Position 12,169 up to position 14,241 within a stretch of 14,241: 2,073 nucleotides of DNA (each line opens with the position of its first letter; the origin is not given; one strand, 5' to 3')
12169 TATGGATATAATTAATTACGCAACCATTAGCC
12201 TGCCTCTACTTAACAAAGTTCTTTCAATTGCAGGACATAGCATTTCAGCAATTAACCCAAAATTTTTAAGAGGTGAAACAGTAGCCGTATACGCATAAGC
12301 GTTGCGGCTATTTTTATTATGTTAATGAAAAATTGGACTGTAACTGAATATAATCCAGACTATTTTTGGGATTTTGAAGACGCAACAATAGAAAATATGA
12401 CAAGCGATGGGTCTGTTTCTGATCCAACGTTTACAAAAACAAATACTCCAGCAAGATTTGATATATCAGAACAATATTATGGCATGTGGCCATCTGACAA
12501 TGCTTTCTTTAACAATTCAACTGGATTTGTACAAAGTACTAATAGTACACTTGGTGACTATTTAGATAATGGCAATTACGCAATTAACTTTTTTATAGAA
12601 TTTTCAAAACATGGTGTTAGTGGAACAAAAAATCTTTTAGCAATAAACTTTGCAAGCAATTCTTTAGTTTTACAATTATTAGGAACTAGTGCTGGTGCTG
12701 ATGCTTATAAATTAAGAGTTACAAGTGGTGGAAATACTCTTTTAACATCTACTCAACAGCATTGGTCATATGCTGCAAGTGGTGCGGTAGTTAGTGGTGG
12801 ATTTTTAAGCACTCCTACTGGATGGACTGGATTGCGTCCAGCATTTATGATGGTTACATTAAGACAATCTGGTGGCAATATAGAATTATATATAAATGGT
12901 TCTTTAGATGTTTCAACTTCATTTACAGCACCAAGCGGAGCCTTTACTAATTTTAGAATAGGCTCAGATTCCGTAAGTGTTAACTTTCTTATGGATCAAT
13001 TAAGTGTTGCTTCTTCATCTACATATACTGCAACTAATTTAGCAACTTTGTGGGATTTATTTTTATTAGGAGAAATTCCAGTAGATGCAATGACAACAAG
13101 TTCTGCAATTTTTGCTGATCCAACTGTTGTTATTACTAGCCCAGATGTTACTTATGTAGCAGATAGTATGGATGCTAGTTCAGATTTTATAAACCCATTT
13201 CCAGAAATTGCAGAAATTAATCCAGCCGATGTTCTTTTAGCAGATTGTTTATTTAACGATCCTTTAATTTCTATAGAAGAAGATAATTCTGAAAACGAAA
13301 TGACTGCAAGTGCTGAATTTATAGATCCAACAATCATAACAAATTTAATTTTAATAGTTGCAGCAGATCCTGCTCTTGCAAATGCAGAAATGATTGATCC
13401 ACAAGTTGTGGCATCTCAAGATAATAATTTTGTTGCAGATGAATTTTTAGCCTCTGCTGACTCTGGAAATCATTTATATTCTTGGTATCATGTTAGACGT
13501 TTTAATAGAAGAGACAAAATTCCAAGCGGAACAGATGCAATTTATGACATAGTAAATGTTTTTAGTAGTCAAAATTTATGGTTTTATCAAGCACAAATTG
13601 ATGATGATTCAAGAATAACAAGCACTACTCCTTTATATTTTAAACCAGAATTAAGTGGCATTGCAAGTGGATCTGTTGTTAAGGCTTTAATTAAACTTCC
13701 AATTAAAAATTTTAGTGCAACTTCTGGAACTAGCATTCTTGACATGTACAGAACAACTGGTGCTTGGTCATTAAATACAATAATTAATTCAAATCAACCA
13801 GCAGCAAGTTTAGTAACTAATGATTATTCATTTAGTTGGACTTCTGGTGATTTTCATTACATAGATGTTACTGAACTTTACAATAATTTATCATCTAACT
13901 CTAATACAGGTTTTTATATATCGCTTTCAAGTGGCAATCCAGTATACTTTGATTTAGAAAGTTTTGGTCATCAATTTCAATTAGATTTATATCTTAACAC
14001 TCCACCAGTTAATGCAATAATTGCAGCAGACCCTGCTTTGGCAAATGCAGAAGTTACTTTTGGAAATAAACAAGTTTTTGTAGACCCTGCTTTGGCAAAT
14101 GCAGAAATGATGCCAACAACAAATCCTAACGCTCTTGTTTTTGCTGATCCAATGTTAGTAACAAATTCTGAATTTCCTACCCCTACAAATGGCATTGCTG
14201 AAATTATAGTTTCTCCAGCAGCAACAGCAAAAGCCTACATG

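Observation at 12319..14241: A single 1693-aa ORF spans the genome junction, occupies about 36% of the genome and appears to replace a tail module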

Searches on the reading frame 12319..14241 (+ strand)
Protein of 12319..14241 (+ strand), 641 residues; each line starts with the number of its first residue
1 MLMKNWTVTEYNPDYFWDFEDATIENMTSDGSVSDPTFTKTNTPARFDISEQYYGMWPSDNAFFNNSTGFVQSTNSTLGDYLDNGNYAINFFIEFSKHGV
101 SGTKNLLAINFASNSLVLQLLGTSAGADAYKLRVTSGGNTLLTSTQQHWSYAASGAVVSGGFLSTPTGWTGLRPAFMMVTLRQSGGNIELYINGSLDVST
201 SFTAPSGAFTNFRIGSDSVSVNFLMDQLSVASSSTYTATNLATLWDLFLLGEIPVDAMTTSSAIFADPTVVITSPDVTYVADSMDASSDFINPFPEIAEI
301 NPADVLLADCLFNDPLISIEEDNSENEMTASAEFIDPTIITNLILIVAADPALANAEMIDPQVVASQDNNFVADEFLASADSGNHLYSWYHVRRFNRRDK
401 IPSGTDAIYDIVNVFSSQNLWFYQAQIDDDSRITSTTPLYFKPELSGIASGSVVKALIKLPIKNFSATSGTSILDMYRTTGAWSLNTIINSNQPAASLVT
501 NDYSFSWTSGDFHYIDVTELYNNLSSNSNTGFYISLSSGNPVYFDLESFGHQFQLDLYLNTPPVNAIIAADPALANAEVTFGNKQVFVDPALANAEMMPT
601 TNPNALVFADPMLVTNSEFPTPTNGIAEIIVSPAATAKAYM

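Call 53: predict_structure(alignment_id=A5)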
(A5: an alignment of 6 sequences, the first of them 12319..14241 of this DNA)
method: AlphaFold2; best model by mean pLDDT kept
length: 641 residues; sequences in the alignment: 6
mean_pLDDT: 43.8   pTM: 0.37
mean pLDDT of the five models: 43.8, 43.2, 41.8, 40.3, 37.9
residues with pLDDT >= 90: 14; 70-90: 99; 50-70: 122; < 50: 406
segments of 3 or more residues with pLDDT < 50: 1-8, 20-69, 96-98, 150-174, 218-222, 251-438, 442-451, 464-467, 482-493, 525-527, 544-553, 558-641
pLDDT, mean of each block of 10 residues (from residue 1): 39 59 29 24 24 28 45 69 80 59 79 85 79 88 73 32 31 59 88 87 79 63 60 81 67 34 24 24 25 23 23 24 27 26 25 28 25 22 21 21 23 29 26 43 45 55 53 60 38 50 58 62 53 55 43 47 26 21 25 26 23 22 22 23 23
secondary structure, 60 per line:
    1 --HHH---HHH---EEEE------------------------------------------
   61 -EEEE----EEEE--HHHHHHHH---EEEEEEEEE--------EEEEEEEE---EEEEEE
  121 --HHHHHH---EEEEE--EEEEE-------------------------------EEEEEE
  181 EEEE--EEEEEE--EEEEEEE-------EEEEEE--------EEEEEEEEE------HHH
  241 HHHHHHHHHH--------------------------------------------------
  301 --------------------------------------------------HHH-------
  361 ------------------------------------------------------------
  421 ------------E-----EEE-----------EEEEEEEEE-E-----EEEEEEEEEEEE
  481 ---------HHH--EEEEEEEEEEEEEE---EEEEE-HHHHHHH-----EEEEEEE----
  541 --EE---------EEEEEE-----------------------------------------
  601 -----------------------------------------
elements in order (helices of 4 or more, strands of 3 or more residues): E15-18 E62-65 E70-73 H76-83 E87-95 E104-111 E115-120 H123-128 E132-136 E139-143 E175-184 E187-192 E195-201 E209-214 E223-231 H238-250 E439-441 E453-461 E469-480 E495-508 E512-516 H518-524 E530-536 E554-559

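Call 58: fold_search(model_id=the predicted structure, library=pdb)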
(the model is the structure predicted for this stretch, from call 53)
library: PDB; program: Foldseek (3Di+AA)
matches with E <= 10: 1710; with E <= 0.001: 155
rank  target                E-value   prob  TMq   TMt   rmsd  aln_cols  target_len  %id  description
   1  6zvm_AAA              4.5e-07  1.00  0.20  0.29   6.2       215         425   12  Botulinum neurotoxin B2 binding domain in complex with GD1a (released 2020-10-14)
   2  6zvn_AAA              1.3e-06  1.00  0.19  0.28   6.3       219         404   11  Botulinum neurotoxin B2 binding domain in complex with human synaptotagmin I (released 2020-10-14)
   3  5vid_B                1.7e-06  1.00  0.20  0.29   5.8       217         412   12  Receptor binding domain of BoNT/B in complex with mini-protein binder Bot.0671.2 (released 2017-09-20)
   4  6qns_A                1.9e-06  1.00  0.19  0.27   6.5       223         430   13  Crystal structure of the binding domain of Botulinum Neurotoxin type B mutant I1248W/V1249W in complex with human syna (released 2020-02-26)
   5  9qc8_A                3.0e-06  1.00  0.21  0.11   5.6       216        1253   11  BoNT-NTNH-HA70 complex from Clostridium botulinum Serotype B1 (released 2025-09-10)
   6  3n7m                  3.0e-06  1.00  0.20  0.29   6.0       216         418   13  Crystal structure of W1252A mutant of HCR D/C VPI 5995 (released 2010-09-08)
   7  5vmr_B                3.0e-06  1.00  0.19  0.28   6.3       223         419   12  Receptor binding domain of BoNT/B in complex with mini-protein binder Bot.2110.4 (released 2017-09-20)
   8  3r4u_A                3.5e-06  1.00  0.20  0.29   4.1       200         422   12  Cell entry of botulinum neurotoxin type C is dependent upon interaction with two ganglioside molecules (released 2011-06-08)
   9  2np0_A                3.5e-06  1.00  0.20  0.10   5.8       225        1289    9  Crystal structure of the Botulinum neurotoxin type B complexed with synaptotagamin-II ectodomain (released 2006-12-26)
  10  3azv_A                3.5e-06  1.00  0.18  0.26   6.9       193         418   14  Crystal structure of the receptor binding domain (released 2011-12-28)
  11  1s0i_A                4.1e-06  1.00  0.21  0.21   4.9       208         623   12  Trypanosoma cruzi trans-sialidase in complex with sialyl-lactose (Michaelis complex) (released 2004-05-18)
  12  5vmr_A                4.9e-06  1.00  0.19  0.28   6.3       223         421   12  Receptor binding domain of BoNT/B in complex with mini-protein binder Bot.2110.4 (released 2017-09-20)
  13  5lr0_B                4.9e-06  1.00  0.18  0.26   7.0       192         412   14  Binding domain of Botulinum Neurotoxin DC in complex with SialylT (released 2017-08-30)
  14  3n7l                  5.2e-06  1.00  0.20  0.29   5.0       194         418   12  Crystal structure of botulinum neurotoxin serotype D/C VPI 5993 binding domain (released 2010-09-08)
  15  5vid_E                5.2e-06  1.00  0.19  0.28   6.4       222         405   13  Receptor binding domain of BoNT/B in complex with mini-protein binder Bot.0671.2 (released 2017-09-20)
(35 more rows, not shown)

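Call 121: fold_search(model_id=the predicted structure, library=viral)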
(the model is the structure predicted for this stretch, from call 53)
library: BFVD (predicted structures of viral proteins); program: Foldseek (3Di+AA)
matches with E <= 10: 583; with E <= 0.001: 244
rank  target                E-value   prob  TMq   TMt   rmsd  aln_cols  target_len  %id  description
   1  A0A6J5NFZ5            1.1e-12  1.00  0.22  0.16  29.4       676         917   15  Concanavalin A-like lectin/glucanases superfamily (Fragment) [uncultured Caudovirales phage]
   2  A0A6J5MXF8            3.1e-11  1.00  0.22  0.13  31.4       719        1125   15  Concanavalin A-like lectin/glucanases superfamily [uncultured Caudovirales phage]
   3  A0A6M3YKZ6            1.5e-10  1.00  0.17  0.13  30.1       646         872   10  (no name in the UniProt tables at hand)
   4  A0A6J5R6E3            1.7e-10  1.00  0.21  0.16  24.1       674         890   10  LamG domain containing protein (Fragment) [uncultured Caudovirales phage]
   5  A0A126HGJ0            7.0e-10  1.00  0.17  0.10  31.1       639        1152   10  LamG-like jellyroll fold domain-containing protein [Vibrio phage phi-Grn1]
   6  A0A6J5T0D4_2          1.7e-08  1.00  0.15  0.09  30.6       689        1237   10  Concanavalin A-like lectin/glucanases superfamily [uncultured Caudovirales phage]
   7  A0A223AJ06            4.8e-08  1.00  0.24  0.30   8.9       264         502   17  Uncharacterized protein [Acidovorax phage ACP17]
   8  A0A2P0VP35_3          7.8e-08  1.00  0.18  0.08  45.6       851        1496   11  Fibronectin type III domain-containing protein [Tetraselmis virus 1]
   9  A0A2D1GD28            1.3e-07  1.00  0.18  0.13   7.0       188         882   15  (no name in the UniProt tables at hand)
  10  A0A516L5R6            1.8e-07  1.00  0.20  0.10   4.7       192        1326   18  (no name in the UniProt tables at hand)
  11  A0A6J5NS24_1          2.0e-07  1.00  0.20  0.16  24.4       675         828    9  Concanavalin A-like lectin/glucanases superfamily (Fragment) [uncultured Caudovirales phage]
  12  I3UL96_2              2.0e-07  1.00  0.19  0.09  27.2       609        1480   10  (no name in the UniProt tables at hand)
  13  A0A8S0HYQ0            2.8e-07  1.00  0.19  0.29  36.8       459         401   12  (no name in the UniProt tables at hand)
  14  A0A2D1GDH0            5.8e-07  1.00  0.18  0.16  14.3       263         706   15  (no name in the UniProt tables at hand)
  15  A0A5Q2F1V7            7.2e-07  1.00  0.15  0.23  22.2       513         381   11  Uncharacterized protein [Serratia phage JS26]
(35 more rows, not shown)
